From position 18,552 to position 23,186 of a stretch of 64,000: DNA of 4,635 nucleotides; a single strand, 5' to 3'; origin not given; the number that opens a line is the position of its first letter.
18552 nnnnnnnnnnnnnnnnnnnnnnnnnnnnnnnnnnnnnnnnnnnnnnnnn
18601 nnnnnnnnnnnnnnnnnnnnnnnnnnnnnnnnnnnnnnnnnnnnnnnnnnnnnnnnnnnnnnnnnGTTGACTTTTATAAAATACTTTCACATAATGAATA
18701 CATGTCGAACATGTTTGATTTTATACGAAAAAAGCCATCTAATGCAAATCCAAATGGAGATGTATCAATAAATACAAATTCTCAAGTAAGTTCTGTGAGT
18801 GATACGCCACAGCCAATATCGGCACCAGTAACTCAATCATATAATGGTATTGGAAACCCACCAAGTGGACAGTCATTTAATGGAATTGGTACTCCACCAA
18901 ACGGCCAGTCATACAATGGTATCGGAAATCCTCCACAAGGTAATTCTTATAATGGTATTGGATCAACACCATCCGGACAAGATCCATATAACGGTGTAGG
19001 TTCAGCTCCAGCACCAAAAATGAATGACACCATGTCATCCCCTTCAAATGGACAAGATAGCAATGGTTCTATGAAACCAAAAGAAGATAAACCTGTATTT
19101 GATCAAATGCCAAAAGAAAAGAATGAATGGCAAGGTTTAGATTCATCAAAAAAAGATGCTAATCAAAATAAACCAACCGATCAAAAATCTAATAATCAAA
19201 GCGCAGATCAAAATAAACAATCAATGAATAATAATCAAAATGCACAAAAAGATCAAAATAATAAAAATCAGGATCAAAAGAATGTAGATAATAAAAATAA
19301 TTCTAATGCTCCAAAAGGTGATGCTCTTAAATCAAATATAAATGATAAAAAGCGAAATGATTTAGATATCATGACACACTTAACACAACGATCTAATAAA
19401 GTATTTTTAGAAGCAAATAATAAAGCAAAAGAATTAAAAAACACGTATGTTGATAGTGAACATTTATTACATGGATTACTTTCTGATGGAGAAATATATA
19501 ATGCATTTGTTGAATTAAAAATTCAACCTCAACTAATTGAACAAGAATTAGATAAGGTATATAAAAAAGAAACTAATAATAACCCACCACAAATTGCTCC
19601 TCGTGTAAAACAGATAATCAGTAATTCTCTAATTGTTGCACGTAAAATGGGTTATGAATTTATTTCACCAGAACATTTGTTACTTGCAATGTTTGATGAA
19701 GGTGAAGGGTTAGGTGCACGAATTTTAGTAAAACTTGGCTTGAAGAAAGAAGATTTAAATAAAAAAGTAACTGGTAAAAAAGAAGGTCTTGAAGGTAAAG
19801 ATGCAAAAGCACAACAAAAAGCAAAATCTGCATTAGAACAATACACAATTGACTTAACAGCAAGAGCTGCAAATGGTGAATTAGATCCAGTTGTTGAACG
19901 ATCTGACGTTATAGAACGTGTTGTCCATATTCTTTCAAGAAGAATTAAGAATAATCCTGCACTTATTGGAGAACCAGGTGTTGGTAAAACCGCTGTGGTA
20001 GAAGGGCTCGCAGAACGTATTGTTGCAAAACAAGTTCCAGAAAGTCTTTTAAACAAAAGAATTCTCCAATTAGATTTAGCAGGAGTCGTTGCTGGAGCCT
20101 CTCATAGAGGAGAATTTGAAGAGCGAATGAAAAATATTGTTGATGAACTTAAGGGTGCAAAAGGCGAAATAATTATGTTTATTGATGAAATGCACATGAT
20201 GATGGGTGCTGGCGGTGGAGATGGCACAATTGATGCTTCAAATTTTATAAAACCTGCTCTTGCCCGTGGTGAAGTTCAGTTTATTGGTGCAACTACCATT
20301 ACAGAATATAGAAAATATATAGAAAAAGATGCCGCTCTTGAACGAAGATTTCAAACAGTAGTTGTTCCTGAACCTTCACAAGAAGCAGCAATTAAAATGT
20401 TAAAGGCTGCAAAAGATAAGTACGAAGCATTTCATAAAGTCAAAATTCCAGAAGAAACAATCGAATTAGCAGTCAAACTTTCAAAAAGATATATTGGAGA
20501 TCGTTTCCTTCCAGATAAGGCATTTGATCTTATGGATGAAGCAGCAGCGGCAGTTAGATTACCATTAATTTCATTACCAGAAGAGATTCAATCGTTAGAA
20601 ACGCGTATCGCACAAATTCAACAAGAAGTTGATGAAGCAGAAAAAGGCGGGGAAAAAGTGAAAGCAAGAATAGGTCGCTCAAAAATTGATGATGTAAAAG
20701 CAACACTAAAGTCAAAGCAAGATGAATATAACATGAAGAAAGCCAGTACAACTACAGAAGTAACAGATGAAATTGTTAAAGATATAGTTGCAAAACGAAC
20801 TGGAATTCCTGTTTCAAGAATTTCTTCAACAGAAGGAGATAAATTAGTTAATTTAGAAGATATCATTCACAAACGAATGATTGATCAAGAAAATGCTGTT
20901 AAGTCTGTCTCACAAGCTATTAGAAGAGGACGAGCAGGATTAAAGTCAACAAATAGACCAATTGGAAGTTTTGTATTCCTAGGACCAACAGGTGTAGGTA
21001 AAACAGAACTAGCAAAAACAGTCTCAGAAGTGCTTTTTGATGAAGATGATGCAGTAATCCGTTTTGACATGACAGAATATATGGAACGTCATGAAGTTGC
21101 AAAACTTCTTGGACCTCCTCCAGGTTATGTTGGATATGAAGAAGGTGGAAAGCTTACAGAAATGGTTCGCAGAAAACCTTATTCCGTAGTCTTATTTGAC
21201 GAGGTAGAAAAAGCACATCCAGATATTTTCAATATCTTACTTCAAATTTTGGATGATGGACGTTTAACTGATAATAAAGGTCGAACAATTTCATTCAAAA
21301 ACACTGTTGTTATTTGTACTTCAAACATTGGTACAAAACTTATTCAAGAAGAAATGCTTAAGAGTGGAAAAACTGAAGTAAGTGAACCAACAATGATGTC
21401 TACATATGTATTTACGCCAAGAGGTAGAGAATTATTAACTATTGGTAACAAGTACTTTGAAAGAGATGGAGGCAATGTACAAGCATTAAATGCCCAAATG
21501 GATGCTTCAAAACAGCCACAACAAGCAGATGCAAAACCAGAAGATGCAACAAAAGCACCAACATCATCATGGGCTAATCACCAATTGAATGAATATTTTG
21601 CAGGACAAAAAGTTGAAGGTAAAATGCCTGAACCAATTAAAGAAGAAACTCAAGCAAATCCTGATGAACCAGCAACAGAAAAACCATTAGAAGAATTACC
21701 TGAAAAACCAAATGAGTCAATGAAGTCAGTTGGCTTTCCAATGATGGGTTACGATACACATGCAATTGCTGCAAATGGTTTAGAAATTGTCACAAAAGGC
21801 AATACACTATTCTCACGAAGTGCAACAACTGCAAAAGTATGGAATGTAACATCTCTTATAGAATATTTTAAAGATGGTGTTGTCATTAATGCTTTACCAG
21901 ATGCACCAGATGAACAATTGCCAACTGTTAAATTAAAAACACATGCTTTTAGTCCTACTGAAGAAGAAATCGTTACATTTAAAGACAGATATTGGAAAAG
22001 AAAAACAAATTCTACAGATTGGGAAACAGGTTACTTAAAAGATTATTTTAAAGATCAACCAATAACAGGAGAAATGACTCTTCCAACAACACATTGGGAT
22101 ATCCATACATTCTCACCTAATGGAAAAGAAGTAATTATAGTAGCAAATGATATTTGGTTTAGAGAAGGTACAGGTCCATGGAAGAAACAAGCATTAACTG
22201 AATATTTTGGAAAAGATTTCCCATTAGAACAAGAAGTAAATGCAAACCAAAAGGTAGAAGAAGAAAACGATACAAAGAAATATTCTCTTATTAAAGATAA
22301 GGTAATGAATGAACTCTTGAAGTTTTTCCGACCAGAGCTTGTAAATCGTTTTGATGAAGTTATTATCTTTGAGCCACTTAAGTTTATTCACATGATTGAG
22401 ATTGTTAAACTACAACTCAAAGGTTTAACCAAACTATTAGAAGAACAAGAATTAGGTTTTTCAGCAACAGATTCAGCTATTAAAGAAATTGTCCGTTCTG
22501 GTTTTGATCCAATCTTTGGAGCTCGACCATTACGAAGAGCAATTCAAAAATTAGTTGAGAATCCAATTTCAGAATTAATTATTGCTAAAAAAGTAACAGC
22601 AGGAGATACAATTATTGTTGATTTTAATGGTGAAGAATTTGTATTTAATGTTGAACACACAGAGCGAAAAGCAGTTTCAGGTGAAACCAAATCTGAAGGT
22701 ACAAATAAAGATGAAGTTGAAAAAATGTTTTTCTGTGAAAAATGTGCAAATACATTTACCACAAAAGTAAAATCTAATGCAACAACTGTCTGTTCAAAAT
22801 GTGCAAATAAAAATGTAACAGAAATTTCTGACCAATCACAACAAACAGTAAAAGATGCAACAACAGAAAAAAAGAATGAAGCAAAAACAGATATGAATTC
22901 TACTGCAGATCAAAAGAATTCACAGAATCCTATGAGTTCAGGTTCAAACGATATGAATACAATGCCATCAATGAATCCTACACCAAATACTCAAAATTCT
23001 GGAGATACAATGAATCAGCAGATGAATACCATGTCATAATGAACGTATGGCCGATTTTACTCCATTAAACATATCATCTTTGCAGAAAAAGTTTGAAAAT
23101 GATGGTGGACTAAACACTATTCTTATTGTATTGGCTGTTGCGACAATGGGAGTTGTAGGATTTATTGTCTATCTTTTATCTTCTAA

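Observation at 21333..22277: Four-repeat insertion of about 316 aa in the D2 AAA+ module of a ClpC-like protein, at the position of the ClpP-docking loop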

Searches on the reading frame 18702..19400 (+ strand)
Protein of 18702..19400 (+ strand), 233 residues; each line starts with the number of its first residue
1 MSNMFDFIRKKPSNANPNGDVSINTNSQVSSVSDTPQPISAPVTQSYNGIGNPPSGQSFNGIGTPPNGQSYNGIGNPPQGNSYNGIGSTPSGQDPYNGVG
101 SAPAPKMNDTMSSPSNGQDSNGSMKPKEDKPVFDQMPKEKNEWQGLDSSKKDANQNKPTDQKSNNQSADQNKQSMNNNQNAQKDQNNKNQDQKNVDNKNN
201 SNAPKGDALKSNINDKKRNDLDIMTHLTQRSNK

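Call 7: search_protein_families(library=pfam, proteins=[window:18702-19400:+], max_evalue=10)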
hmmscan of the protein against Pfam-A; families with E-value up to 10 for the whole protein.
window:18702-19400:+ (233 aa): 0 families

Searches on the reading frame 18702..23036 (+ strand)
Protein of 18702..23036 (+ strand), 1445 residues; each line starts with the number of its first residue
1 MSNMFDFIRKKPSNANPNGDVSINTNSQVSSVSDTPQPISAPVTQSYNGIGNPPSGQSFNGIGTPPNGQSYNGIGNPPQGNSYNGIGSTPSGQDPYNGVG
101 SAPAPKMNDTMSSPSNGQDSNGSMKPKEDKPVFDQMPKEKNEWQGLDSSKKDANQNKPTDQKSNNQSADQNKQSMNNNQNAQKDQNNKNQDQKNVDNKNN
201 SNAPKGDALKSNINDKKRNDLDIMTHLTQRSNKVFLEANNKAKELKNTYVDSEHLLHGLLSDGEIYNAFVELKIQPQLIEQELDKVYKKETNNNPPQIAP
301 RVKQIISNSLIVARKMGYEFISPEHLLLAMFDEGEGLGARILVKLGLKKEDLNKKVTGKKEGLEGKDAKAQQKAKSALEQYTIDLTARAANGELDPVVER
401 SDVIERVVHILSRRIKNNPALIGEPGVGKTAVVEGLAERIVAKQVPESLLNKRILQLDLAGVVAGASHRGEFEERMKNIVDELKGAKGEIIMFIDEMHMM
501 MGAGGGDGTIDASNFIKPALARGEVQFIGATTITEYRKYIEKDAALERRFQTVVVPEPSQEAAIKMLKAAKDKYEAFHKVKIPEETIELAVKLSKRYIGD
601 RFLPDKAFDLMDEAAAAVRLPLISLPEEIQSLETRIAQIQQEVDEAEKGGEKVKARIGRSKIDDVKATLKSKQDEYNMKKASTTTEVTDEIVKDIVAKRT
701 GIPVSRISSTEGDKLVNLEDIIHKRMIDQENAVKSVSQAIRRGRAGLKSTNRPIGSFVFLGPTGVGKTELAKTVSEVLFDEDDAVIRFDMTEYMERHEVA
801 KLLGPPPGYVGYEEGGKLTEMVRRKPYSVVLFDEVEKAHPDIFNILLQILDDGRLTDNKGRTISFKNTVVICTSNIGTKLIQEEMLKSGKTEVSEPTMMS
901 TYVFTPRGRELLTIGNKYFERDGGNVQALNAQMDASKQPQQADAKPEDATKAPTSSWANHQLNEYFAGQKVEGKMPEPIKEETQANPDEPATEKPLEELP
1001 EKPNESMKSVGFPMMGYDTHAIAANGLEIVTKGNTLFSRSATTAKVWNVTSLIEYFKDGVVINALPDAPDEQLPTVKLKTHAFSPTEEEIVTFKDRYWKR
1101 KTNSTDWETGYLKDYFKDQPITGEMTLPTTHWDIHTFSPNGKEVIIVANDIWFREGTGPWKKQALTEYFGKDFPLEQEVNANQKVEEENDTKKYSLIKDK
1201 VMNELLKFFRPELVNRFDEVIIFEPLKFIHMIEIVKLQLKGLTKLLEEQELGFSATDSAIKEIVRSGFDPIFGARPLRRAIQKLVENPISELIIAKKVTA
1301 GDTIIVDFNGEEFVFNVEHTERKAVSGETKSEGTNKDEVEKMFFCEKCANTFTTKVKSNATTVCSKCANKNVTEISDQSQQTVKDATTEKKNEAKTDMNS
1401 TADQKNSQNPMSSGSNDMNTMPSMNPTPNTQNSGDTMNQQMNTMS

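Call 3: search_protein_families(library=pfam, proteins=[window:18702-23036:+], max_evalue=0.01)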
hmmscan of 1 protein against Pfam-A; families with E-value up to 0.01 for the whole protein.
window:18702-23036:+ (1445 aa): 19 families
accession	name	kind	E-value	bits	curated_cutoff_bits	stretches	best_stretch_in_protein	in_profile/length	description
PF07724.20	AAA_2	-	3.3e-64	216.3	27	2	752-892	1-141/166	AAA domain (Cdc48 subfamily)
PF17871.7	AAA_lid_9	-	1.4e-29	102.5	22.8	1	559-654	1-96/104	AAA lid domain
PF10431.15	ClpB_D2-small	-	1.1e-21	77.1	21.9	1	1230-1306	5-81/81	C-terminal, D2-small domain, of ClpB protein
PF02861.25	Clp_N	-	9.8e-21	74.1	20.7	2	312-356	4-48/53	Clp amino terminal domain, pathogenicity island component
PF07728.20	AAA_5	-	2.3e-19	70.2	22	2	757-878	2-125/139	AAA domain (dynein-related subfamily)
PF00004.35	AAA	-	4.9e-19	69.5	21.2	2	421-536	3-111/131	ATPase family associated with various cellular activities (AAA)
PF13401.12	AAA_22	-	1.3e-09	38.9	27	1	756-852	7-110/130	AAA domain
PF13191.12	AAA_16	-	3.6e-07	31.3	32.6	1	397-443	2-51/167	AAA ATPase domain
PF01637.24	ATPase_2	-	2.7e-06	27.8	33.2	0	469-583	91-207/225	ATPase domain predominantly from Archaea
PF00158.32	Sigma54_activat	-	1.5e-05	25.2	20.2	1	756-875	24-142/168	Sigma-54 interaction domain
PF20030.5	bpMoxR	-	6.1e-05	22.6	27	0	758-875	35-145/205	MoxR domain in the MoxR-vWA-beta-propeller ternary systems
PF20720.3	nSTAND3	-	0.00049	20.3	27.2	0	420-444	21-45/155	Novel STAND NTPase 3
PF12775.13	AAA_7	-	0.0011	19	25.8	0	757-802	36-81/181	P-loop containing dynein motor region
PF02933.23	CDC48_2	-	0.0015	18.5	22.4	0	1298-1330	19-51/64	Cell division protein 48 (CDC48), domain 2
PF13521.12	AAA_28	-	0.0024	18.6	27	0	420-447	3-30/164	AAA domain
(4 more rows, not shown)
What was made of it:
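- Checked: Pfam finds Clp_N, AAA (D1), AAA_lid_9, AAA_2 (D2, aa 752-892) and ClpB_D2-small (aa 1230-1306), with nothing in between (calls 3, 7).
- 22326..22661 (+): Rest of D2: the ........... motif, D2-small and sensor-2 (GARPLRR). Pfam ClpB_D2-small (call 3).
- On ClpC (ClpP-coupled class-I Hsp100): Pfam Clp_N, AAA, AAA_lid_9, AAA_2 and ClpB_D2-small (call 3).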

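Call 4: search_protein_families(library=ncbifam, proteins=[window:18702-23036:+], max_evalue=0.01)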
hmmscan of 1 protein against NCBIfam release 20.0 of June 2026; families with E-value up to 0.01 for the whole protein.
window:18702-23036:+ (1445 aa): 16 families
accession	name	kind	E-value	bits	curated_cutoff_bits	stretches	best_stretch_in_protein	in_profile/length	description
TIGR03346.1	chaperone_ClpB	equivalog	3.5e-274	912.3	1232.1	3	227-677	1-451/853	ATP-dependent chaperone ClpB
NF008118.0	PRK10865.1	equivalog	1.8e-234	780.4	1417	3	227-678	6-464/857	ATP-dependent chaperone ClpB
NF033606.1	heat_AAA_ClpK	exception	1.3e-220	734.8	1900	2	195-886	80-775/949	heat shock survival AAA family ATPase ClpK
NF033607.0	disagg_AAA_ClpG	exception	2.6e-218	727.2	1900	2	214-884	76-752/932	AAA family protein disaggregase ClpG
TIGR02639.1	ClpA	equivalog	2.8e-204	680.4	993.15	2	229-894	3-624/734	ATP-dependent Clp protease ATP-binding subunit ClpA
TIGR03345.1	VI_ClpV1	equivalog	2e-201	671.5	884.95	3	228-677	2-467/852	type VI secretion system ATPase TssH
NF008263.0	PRK11034.1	equivalog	8.3e-153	510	1350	3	237-626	12-417/758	ATP-dependent Clp protease ATP-binding subunit ClpA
NF003745.1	PRK05342.1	equivalog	1.1e-09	37.7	359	1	1181-1298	266-389/418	ATP-dependent Clp protease ATP-binding subunit ClpX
TIGR03922.1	T7SS_EccA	equivalog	2.9e-05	22.9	466.65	0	709-778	272-336/557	type VII secretion AAA-ATPase EccA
NF001679.0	PRK00440.1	equivalog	0.00014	21.1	303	0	754-782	39-67/322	replication factor C small subunit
NF009067.0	PRK12402.1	equivalog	0.00019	20.5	317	0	393-444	13-64/340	replication factor C small subunit 2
NF038214.1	IS21_help_AAA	equivalog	0.00037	20.3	200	0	757-798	93-134/232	IS21-like element helper ATPase IstB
NF005638.0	PRK07399.1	subfamily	0.0011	18.1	230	0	724-783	7-58/317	DNA polymerase III subunit delta'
TIGR02640.1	gas_vesic_GvpN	equivalog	0.0012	18.4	266.8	0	737-776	8-43/262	gas vesicle protein GvpN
NF010248.0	PRK13695.1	equivalog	0.0047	16.7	156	0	760-795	9-44/180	NTPase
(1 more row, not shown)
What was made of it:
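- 18702..23039 (+): Whole gene: a 1445-aa class-I Hsp100. Order of parts: N-terminal low-complexity region, Clp_N, D1, ClpC-length M-domain, D2 with the propeller insert, D2-small, zinc ribbon, low-complexity tail. Pfam and NCBIfam architecture (calls 3, 4).
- On ClpB: 912 bits against a cut-off of 1232 (call 4).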
